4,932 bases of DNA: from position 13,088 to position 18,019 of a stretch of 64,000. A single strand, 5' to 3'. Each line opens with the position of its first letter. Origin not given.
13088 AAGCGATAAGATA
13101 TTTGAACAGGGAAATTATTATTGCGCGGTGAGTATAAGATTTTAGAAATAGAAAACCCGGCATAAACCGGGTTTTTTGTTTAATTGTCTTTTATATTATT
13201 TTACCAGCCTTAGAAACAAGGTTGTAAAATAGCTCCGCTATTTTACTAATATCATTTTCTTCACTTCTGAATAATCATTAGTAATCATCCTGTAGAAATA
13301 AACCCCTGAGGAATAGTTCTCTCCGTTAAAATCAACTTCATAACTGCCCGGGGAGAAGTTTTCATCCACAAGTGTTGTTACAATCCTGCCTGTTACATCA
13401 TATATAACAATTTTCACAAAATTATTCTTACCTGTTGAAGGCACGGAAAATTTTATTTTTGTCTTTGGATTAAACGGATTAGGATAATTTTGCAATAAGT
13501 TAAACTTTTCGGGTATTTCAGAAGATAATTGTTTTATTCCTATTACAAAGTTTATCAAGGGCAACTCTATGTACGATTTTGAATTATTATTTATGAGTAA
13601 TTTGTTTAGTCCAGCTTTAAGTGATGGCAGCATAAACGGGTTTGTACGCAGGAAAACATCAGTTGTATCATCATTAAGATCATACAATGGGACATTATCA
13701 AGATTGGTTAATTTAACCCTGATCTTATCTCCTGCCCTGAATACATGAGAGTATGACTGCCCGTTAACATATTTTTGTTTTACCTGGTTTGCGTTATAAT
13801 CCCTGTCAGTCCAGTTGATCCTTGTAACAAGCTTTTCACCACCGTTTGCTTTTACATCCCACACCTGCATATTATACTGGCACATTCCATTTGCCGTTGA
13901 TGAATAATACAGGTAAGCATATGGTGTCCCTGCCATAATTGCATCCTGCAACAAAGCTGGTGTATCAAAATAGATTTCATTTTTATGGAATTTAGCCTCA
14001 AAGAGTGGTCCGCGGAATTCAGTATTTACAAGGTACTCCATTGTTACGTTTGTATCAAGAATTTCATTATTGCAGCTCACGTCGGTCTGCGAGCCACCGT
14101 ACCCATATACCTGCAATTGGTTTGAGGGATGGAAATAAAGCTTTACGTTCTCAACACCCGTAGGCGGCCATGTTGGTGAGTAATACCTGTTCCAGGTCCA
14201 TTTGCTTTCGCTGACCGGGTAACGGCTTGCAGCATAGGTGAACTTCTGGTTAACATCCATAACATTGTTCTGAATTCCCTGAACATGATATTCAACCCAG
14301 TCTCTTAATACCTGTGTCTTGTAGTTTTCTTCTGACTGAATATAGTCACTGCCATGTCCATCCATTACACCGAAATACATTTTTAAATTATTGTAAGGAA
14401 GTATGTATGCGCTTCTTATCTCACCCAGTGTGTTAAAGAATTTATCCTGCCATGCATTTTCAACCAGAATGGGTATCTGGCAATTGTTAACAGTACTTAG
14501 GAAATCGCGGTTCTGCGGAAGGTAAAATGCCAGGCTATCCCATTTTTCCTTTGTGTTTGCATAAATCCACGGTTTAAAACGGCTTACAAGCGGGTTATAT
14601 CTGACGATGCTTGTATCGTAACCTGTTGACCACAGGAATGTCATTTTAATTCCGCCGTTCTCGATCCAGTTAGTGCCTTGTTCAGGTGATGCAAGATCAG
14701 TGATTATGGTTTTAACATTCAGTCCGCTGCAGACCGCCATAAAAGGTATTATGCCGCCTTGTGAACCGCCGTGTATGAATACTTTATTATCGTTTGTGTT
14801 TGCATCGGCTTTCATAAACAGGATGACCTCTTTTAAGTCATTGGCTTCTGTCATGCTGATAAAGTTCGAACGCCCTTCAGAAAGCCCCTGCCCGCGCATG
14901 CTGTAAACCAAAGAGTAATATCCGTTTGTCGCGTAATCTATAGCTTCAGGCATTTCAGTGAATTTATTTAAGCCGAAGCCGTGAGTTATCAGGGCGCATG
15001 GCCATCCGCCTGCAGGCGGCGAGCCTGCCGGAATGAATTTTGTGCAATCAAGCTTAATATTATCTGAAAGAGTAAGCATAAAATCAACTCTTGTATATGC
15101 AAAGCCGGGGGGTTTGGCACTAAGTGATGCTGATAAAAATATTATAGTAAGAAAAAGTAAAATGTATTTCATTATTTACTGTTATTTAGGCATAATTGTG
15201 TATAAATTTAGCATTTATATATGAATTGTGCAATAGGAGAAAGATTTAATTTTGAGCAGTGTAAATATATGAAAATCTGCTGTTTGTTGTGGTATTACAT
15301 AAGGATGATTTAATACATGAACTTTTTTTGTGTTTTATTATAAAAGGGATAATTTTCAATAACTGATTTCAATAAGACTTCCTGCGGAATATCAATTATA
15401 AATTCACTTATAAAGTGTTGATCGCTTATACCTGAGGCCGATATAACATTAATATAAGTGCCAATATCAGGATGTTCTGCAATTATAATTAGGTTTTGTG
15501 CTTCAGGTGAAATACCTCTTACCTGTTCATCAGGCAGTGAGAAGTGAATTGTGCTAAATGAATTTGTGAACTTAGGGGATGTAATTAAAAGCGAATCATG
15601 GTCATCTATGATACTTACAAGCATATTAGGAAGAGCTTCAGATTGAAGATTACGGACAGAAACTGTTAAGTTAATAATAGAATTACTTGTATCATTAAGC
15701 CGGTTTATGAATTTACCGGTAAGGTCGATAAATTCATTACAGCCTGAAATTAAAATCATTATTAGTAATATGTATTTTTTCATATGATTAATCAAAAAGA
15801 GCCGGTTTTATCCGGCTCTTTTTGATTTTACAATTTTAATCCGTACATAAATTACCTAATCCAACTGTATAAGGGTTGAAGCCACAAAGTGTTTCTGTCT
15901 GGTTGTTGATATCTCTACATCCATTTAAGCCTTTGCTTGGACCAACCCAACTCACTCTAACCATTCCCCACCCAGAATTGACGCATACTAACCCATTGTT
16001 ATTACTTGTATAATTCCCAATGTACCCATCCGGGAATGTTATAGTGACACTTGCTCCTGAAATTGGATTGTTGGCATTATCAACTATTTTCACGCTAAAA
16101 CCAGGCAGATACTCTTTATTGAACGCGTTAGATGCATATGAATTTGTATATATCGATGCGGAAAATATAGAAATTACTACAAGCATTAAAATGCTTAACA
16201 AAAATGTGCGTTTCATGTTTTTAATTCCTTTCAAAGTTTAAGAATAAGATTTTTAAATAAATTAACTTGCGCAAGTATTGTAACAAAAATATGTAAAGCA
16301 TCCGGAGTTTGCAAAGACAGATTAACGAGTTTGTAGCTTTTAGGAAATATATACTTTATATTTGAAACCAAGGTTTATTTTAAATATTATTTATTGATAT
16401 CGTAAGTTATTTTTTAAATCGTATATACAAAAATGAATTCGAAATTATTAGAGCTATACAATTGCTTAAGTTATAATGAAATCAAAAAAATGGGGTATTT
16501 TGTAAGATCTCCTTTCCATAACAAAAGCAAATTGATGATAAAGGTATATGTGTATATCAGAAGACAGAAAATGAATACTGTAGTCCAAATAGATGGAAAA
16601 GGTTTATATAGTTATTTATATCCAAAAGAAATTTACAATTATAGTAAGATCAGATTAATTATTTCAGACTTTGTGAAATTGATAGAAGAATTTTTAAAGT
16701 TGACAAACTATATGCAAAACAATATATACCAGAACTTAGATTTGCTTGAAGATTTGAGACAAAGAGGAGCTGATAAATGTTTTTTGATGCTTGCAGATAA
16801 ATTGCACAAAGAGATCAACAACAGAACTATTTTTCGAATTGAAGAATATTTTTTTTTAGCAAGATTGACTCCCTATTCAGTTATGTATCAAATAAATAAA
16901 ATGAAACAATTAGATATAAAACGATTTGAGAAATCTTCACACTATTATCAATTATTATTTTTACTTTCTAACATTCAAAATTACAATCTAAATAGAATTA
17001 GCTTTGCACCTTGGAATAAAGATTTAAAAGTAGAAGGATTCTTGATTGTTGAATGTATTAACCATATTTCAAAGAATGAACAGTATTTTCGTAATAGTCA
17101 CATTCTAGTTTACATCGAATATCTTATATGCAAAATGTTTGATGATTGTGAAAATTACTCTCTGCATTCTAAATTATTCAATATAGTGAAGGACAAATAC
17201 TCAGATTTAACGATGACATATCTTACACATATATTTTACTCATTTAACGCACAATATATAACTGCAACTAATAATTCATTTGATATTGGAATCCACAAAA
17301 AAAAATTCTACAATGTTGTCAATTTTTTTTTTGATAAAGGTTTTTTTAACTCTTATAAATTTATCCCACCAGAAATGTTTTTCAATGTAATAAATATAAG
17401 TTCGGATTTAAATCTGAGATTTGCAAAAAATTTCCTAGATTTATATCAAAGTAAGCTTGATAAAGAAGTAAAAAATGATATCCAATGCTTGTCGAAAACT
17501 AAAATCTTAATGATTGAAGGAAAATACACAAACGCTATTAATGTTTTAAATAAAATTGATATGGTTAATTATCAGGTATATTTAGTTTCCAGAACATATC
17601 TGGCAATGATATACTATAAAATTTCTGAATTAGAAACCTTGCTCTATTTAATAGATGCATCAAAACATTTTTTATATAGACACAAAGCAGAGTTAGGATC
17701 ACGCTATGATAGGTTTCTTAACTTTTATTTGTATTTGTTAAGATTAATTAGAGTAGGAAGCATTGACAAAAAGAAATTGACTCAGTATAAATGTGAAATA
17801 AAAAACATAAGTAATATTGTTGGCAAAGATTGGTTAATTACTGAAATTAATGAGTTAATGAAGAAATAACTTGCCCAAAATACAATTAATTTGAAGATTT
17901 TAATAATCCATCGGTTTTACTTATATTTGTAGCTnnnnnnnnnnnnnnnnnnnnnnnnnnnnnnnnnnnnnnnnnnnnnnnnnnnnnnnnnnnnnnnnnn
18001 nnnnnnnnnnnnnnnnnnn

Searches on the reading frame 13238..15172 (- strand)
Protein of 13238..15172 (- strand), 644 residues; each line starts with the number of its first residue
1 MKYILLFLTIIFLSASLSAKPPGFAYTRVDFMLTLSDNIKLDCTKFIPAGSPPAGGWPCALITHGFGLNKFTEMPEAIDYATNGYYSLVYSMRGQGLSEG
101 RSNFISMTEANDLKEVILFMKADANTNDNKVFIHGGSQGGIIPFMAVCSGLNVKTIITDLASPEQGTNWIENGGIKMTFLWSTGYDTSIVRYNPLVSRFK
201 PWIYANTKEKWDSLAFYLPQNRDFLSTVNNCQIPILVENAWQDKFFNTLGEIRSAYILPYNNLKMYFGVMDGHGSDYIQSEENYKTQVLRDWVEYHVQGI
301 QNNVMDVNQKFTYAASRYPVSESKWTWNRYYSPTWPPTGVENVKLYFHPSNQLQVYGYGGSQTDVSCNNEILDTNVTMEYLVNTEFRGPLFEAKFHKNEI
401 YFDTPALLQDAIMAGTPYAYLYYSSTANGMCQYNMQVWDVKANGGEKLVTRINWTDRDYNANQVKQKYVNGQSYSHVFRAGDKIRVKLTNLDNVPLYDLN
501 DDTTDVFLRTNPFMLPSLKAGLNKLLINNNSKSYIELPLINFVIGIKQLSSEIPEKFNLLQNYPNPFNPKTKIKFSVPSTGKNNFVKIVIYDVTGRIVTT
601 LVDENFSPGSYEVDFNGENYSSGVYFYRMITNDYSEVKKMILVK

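Call 5: search_protein_families(library=pfam, proteins=[window:13238-15172:-], max_evalue=1)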
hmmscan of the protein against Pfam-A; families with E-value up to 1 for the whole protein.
window:13238-15172:- (644 aa): 8 families
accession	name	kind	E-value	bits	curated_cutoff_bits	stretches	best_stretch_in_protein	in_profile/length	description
PF02129.25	Peptidase_S15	-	2.3e-10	41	23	1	38-181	2-151/262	X-Pro dipeptidyl-peptidase (S15 family)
PF18962.6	Por_Secre_tail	-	2.6e-10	40.9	27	1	563-641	2-74/75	Secretion system C-terminal sorting domain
PF08530.16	PepX_C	-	0.00013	22.3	22.5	1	329-488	20-176/217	X-Pro dipeptidyl-peptidase C-terminal non-catalytic domain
PF12146.15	Hydrolase_4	-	0.00017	21.4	27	1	79-146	26-93/239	Serine aminopeptidase, S33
PF05448.18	AXE1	-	0.0012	18.1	21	1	57-99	83-125/321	Acetyl xylan esterase (AXE1)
PF00561.26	Abhydrolase_1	-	0.0074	16.4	25.8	1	61-159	4-100/245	alpha/beta hydrolase fold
PF13860.13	FlgD_ig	-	0.013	15.8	27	1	570-621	9-60/79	FlgD Ig-like domain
PF03033.26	Glyco_transf_28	-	0.085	13.4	26.2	1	131-184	2-57/139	Glycosyltransferase family 28 N-terminal domain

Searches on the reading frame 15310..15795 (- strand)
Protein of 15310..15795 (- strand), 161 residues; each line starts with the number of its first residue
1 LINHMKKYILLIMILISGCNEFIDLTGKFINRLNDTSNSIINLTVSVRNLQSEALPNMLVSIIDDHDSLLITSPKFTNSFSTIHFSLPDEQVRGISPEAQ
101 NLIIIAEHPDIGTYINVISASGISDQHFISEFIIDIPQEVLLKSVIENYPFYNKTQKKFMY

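Call 5: search_protein_families(library=pfam, proteins=[window:15310-15795:-], max_evalue=1)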
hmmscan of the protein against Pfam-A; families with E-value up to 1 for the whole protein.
window:15310-15795:- (161 aa): 1 family
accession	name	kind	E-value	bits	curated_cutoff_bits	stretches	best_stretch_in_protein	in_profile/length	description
PF16183.10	Kinesin_assoc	-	0.19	12.3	29.5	1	24-77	94-147/171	Kinesin-associated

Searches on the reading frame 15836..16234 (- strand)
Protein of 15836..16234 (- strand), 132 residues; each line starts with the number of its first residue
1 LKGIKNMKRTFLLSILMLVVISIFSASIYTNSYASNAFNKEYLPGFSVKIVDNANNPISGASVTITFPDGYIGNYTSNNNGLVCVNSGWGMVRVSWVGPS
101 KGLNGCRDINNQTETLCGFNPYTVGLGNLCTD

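Call 5: search_protein_families(library=pfam, proteins=[window:15836-16234:-], max_evalue=1)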
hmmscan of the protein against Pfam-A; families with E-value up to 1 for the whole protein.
window:15836-16234:- (132 aa): 5 families
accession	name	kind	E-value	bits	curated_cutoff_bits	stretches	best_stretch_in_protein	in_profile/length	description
PF09134.16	Invasin_D3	-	0.0003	21.7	33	1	47-82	25-62/98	Invasin, domain 3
PF13620.12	CarboxypepD_reg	-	0.011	16.5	32.3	1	47-81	3-38/82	Carboxypeptidase regulatory-like domain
PF02369.22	Big_1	-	0.016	15.7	34.9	1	47-82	22-61/93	Bacterial Ig-like domain (group 1)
PF17789.7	MG4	-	0.039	14.6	24.7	1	38-83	9-56/95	Macroglobulin domain MG4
PF24025.1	Ig_DR_A0283-like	-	0.093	13.5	27.1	1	45-77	8-40/102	DR_A0283-like, Ig-like domain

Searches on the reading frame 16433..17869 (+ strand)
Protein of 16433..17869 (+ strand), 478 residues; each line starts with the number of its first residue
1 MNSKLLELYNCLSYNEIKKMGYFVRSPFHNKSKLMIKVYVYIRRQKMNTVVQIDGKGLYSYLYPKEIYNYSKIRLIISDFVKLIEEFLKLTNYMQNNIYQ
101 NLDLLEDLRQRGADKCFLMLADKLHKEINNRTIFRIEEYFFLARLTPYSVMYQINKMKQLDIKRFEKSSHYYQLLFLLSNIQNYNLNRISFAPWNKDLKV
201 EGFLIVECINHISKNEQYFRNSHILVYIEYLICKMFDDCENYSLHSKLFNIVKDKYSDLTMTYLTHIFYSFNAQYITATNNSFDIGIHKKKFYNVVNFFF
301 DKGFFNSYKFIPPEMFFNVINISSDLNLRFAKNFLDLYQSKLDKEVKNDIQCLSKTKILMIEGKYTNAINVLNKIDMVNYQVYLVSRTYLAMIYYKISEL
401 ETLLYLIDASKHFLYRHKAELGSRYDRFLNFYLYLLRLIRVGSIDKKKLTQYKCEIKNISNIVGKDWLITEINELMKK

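Call 4: search_protein_families(library=pfam, proteins=[window:16433-17869:+], max_evalue=1)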
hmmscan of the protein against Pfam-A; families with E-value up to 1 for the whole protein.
window:16433-17869:+ (478 aa): 2 families
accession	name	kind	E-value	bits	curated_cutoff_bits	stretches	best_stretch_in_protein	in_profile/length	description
PF16897.10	MMR_HSR1_Xtn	-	0.64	10.5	35.2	0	359-382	49-72/106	C-terminal region of MMR_HSR1 domain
PF24670.1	DUF7653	-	0.98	10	27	0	332-362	32-62/125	Domain of unknown function (DUF7653)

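Call 7: search_protein_families(library=ncbifam, proteins=[window:16433-17869:+], max_evalue=1)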
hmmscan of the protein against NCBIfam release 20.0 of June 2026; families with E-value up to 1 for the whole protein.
window:16433-17869:+ (478 aa): 0 families

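Call 16: find_homologous_proteins(query=A1)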
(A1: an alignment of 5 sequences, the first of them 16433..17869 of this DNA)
Query A1 (5 sequences) (478 aa, profile of the alignment): 26 proteins with E <= 0.001 among 8000 candidates.
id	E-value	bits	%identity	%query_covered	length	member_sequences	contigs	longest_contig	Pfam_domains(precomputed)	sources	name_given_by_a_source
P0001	1.0e-184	633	20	100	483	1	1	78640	-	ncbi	ncbi:MAG: hypothetical protein ABI543_00270 [Ignavibacteria bacterium]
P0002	1.3e-158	547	23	99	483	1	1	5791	-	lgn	-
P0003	5.5e-156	538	24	99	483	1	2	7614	-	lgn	-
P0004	4.8e-155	535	24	99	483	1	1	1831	-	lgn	-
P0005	2.0e-153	530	19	99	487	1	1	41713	-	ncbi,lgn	-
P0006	4.8e-152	525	100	90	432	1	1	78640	-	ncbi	ncbi:MAG: hypothetical protein ABI543_00125 [Ignavibacteria bacterium]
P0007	2.3e-140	487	23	100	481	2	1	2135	-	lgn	-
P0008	7.3e-139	482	22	99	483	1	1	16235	-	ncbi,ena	-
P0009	1.3e-132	461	22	99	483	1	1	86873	-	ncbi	-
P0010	3.7e-130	453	30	24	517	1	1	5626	-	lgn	-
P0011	1.8e-124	435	22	99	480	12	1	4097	-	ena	-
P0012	5.9e-122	426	29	19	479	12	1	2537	-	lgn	-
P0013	1.8e-84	303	24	87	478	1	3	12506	-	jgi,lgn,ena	jgi:hypothetical protein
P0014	2.3e-84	302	25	87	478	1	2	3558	-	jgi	jgi:hypothetical protein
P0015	6.9e-82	294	46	100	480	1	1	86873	-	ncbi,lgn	-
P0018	6.9e-57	212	27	24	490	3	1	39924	-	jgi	jgi:hypothetical protein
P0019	3.5e-56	209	31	20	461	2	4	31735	-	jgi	-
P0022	1.8e-53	200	28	28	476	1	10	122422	-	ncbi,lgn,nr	ncbi:MAG: hypothetical protein IT280_11695 [Ignavibacteria bacterium]|nr:hypothetical protein [Ignav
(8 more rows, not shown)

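Call 66: search_protein_families(library=padloc, proteins=[window:16433-17869:+], max_evalue=0.1)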
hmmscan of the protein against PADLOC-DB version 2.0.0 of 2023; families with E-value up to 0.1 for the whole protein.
window:16433-17869:+ (478 aa): 0 families

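Call 79: find_encoding_contigs(protein=P0022, flank=5000, max_places=2)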
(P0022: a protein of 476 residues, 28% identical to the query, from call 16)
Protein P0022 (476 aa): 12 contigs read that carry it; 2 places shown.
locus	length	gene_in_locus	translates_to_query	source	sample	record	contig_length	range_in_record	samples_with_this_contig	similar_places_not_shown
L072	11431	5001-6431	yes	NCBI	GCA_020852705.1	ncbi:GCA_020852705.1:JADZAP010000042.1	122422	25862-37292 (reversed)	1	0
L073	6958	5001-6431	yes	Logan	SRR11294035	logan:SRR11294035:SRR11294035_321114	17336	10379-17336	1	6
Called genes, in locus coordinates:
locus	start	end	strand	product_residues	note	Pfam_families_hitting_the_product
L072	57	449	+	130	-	PF01042:Ribonuc_L-PSP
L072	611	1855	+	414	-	PF00155:Aminotran_1_2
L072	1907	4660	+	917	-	PF00082:Peptidase_S8, PF18962:Por_Secre_tail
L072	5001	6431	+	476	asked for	-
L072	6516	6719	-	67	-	PF18962:Por_Secre_tail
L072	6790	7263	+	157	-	-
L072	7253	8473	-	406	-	-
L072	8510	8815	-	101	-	PF00041:fn3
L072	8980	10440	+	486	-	-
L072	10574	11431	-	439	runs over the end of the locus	PF14870:PSII_BNR (faint), PF15902:Sortilin-Vps10 (faint), PF18962:Por_Secre_tail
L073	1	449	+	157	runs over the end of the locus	PF01042:Ribonuc_L-PSP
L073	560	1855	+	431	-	PF00155:Aminotran_1_2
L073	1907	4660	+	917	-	PF00082:Peptidase_S8, PF18962:Por_Secre_tail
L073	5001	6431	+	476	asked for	-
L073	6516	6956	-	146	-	?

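Call 80: find_encoding_contigs(protein=P0018, flank=5000, max_places=2)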
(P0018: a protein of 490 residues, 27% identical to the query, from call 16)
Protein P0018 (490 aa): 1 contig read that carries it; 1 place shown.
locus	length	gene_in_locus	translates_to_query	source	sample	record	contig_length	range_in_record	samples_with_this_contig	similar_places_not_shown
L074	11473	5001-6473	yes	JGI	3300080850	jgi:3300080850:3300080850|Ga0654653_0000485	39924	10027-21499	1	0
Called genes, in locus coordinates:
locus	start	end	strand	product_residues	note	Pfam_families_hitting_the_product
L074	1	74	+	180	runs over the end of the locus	-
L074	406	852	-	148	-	PF13673:Acetyltransf_10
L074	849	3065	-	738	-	PF00270:DEAD, PF04851:ResIII (weak), PF00271:Helicase_C, PF16124:RecQ_Zn_bind, PF09382:RQC, PF00570:HRDC, PF14493:HTH_40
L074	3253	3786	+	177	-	PF00578:AhpC-TSA, PF08534:Redoxin, PF00085:Thioredoxin (weak), PF13905:Thioredoxin_8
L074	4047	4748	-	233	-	PF18962:Por_Secre_tail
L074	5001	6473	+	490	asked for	-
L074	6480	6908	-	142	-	PF01850:PIN (faint), PF13470:PIN_3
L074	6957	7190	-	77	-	-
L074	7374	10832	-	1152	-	PF00873:ACR_tran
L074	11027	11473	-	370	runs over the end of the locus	PF25919:BSH_CusB (faint), PF00364:Biotin_lipoyl (faint), PF25917:BSH_RND, PF25893:HH_CzcB (faint), PF25954:Beta-barrel_RND_2 (weak), PF25967:RND-MFP_C (weak), PF25989:YknX_C (weak)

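Call 81: find_encoding_contigs(protein=P0019, flank=5000, max_places=2)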
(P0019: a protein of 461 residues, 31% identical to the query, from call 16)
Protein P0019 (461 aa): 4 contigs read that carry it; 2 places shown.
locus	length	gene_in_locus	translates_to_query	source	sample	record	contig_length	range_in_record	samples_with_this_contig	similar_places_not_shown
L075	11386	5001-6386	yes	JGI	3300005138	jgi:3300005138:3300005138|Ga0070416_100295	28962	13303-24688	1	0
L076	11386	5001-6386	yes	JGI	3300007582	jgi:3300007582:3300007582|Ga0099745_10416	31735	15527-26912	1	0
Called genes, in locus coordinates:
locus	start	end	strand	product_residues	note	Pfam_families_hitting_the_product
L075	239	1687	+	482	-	-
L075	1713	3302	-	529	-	PF07494:Reg_prop (faint), PF13540:RCC1_2 (faint), PF06739:SBBP, PF18962:Por_Secre_tail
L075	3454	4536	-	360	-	PF15902:Sortilin-Vps10 (faint), PF25852:DUF6242_C (faint), PF02012:BNR (faint)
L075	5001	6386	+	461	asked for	-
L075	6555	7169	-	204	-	PF13505:OMP_b-brl, PF13568:OMP_b-brl_2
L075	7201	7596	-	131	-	-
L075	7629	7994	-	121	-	-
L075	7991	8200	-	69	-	-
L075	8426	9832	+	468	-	-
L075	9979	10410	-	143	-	PF01814:Hemerythrin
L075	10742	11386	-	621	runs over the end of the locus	PF00989:PAS (faint), PF13188:PAS_8 (faint), PF13426:PAS_9 (weak), PF08447:PAS_3, PF00512:HisKA, PF02518:HATPase_c, PF00072:Response_reg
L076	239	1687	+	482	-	-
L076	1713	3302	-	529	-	PF07494:Reg_prop (faint), PF13540:RCC1_2 (faint), PF06739:SBBP, PF18962:Por_Secre_tail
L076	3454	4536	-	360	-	PF15902:Sortilin-Vps10 (faint), PF25852:DUF6242_C (faint), PF02012:BNR (faint)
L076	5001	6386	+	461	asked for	-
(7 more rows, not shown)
